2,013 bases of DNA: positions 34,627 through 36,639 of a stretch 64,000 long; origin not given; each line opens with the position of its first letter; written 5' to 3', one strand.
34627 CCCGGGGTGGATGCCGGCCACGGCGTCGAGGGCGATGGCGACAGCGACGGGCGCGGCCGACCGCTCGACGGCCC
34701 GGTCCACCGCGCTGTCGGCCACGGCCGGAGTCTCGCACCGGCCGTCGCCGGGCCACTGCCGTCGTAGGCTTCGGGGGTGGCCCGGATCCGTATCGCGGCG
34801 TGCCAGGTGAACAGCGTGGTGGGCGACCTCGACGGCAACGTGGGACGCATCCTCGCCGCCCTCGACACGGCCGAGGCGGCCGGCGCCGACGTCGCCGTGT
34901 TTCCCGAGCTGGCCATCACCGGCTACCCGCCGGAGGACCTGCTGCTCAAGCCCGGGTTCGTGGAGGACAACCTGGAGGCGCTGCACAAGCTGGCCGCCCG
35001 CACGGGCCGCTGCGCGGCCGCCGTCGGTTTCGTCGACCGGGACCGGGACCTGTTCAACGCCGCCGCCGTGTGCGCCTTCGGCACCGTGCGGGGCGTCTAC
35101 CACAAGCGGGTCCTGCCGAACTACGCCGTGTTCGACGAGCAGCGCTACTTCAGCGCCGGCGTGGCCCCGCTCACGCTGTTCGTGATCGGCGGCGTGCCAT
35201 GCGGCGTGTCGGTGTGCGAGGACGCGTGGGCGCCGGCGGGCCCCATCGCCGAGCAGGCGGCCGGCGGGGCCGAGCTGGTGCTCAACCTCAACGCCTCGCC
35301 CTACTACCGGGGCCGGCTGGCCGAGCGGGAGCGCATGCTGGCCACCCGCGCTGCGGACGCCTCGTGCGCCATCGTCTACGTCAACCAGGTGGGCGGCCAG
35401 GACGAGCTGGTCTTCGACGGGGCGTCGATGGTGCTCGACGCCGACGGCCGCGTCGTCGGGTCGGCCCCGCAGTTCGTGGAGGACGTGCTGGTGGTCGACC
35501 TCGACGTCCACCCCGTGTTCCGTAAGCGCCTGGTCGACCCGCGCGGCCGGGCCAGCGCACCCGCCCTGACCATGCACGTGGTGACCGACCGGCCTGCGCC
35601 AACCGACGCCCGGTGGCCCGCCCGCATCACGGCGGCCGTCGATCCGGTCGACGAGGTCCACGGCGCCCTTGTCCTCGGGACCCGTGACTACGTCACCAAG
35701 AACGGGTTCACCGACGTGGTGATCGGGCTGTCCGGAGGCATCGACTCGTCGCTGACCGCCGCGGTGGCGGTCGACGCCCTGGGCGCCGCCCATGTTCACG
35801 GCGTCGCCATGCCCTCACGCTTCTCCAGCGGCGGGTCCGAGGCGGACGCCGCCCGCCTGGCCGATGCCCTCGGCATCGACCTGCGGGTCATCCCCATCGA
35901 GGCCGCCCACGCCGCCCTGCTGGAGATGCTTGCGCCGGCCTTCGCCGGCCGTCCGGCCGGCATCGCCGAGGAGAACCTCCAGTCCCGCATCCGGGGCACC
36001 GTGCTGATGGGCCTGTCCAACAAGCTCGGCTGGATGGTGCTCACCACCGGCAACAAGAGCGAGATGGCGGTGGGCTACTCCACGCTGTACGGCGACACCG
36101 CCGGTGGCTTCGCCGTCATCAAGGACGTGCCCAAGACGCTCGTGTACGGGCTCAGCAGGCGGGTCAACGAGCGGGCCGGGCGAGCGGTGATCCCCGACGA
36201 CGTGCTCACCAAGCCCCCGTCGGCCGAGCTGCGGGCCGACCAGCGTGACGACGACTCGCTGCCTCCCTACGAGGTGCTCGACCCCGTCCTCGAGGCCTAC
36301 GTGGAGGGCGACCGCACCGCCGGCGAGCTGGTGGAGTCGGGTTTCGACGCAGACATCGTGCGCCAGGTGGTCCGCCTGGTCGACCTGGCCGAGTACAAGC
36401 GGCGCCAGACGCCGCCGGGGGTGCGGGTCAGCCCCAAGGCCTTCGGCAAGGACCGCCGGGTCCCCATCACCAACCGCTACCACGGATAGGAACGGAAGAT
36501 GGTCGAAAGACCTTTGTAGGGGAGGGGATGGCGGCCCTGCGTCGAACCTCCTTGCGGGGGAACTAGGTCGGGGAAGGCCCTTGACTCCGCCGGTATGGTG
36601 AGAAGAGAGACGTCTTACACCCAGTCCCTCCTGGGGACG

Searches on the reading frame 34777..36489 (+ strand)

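Call 9: search_protein_families(library=pfam, proteins=[window:34777-36489:+], max_evalue=0.001)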
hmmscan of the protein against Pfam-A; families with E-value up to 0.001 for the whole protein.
window:34777-36489:+ (570 aa): 3 families
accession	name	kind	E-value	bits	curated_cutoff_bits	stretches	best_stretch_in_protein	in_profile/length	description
PF02540.23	NAD_synthase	-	3.9e-66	223.1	21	1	298-544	5-241/242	NAD synthase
PF00795.27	CN_hydrolase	-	1.7e-33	116.5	23.2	1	5-244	1-248/256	Carbon-nitrogen hydrolase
PF00733.27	Asn_synthase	-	0.00095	19.4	21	0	314-379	20-84/354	Asparagine synthase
